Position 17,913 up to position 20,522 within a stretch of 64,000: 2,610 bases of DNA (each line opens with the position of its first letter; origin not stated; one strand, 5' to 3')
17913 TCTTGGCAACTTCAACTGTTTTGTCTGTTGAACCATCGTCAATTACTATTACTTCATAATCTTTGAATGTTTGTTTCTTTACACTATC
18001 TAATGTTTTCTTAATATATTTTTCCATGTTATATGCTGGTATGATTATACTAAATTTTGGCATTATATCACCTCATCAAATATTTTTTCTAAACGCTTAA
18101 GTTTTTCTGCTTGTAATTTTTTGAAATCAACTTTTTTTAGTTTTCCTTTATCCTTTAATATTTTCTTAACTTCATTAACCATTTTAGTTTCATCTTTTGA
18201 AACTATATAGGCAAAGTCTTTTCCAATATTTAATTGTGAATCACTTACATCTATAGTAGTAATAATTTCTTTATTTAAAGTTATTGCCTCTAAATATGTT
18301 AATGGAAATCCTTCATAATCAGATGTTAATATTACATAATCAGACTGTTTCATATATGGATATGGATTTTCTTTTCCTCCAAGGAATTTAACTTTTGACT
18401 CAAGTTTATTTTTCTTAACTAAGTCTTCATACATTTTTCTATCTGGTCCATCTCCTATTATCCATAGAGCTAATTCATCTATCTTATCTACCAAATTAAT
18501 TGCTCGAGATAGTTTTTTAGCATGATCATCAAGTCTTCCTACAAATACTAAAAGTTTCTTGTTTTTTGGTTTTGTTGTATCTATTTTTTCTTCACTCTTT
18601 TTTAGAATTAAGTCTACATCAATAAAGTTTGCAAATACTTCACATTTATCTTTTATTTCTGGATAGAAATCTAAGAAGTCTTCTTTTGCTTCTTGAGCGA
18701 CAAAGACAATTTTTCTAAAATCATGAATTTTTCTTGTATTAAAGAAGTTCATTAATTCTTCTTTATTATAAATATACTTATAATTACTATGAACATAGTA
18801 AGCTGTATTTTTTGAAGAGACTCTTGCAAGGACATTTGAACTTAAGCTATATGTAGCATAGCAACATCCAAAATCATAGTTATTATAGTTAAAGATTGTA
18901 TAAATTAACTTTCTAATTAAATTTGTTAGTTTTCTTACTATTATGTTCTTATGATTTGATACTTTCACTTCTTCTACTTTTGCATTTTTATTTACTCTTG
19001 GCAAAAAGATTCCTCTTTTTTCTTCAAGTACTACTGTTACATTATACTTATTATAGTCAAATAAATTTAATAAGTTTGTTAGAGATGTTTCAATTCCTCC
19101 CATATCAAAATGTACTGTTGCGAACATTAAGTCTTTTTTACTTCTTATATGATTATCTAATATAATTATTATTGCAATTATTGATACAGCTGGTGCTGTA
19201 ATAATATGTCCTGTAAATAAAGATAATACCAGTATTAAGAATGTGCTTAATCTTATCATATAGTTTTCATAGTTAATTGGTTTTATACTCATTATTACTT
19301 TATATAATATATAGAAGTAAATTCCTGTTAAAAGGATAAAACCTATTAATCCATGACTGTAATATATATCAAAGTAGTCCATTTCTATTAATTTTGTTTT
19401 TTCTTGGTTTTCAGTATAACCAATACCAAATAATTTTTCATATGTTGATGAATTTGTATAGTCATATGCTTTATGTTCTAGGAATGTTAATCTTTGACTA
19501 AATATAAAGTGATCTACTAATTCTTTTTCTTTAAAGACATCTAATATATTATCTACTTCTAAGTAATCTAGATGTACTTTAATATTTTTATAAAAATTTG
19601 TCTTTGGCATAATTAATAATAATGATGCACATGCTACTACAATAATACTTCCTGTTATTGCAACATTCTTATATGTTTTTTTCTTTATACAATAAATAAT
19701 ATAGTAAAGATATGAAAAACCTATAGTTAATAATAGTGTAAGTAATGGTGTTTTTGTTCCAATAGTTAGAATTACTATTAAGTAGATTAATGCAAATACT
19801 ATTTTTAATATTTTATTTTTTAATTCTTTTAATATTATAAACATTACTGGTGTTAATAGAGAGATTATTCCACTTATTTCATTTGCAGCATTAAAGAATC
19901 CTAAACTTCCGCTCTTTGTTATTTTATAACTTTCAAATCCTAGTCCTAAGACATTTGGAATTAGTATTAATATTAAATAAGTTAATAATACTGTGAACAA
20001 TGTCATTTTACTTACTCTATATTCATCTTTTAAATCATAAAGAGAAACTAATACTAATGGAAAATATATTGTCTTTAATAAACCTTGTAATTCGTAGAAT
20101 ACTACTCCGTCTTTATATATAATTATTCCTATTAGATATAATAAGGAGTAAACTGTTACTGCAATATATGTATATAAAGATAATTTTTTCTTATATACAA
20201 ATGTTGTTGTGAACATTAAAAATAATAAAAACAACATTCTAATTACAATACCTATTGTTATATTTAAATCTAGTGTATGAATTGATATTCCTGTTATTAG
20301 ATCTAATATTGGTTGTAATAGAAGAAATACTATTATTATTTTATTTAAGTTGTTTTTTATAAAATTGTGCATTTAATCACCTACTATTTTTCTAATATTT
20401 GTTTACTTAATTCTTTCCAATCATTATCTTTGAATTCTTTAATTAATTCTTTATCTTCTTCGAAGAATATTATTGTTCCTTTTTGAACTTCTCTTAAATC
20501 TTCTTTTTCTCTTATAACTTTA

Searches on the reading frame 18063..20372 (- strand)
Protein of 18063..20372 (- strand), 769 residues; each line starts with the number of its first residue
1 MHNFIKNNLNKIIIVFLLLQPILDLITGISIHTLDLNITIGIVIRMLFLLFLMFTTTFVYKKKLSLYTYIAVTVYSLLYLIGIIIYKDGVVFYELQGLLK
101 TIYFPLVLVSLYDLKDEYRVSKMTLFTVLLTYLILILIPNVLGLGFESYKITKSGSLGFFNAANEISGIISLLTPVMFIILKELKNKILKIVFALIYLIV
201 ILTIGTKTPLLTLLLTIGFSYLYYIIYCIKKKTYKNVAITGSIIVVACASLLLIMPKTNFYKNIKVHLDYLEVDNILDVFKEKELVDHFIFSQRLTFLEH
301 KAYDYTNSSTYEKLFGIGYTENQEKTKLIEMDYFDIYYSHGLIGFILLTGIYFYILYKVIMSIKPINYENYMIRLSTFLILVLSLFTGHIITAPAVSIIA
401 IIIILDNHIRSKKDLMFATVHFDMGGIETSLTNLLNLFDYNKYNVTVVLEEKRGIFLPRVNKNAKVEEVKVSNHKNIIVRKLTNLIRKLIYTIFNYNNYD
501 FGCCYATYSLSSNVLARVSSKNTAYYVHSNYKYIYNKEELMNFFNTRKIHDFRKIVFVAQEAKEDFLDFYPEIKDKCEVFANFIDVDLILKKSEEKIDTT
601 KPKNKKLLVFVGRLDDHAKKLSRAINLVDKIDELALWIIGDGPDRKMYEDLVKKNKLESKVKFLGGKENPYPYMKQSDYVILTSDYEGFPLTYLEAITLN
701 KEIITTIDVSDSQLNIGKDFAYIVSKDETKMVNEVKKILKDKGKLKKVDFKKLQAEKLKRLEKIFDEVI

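Call 36: search_protein_families(library=pfam, proteins=[window:18063-20372:-], max_evalue=0.001)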
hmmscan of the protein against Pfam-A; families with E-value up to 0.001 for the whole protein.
window:18063-20372:- (769 aa): 4 families
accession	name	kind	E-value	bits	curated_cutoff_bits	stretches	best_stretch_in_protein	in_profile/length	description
PF13425.11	O-antigen_lig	-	2.3e-50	172.2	31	2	6-273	1-286/462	O-antigen ligase like membrane protein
PF00534.26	Glycos_transf_1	-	2.7e-22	79.6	26.4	1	593-747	3-164/172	Glycosyl transferases group 1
PF13692.12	Glyco_trans_1_4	-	3.6e-18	66.6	27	1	606-741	2-142/142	Glycosyl transferases group 1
PF13439.12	Glyco_transf_4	-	8.8e-07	29.5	28.5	1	424-587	1-169/170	Glycosyltransferase Family 4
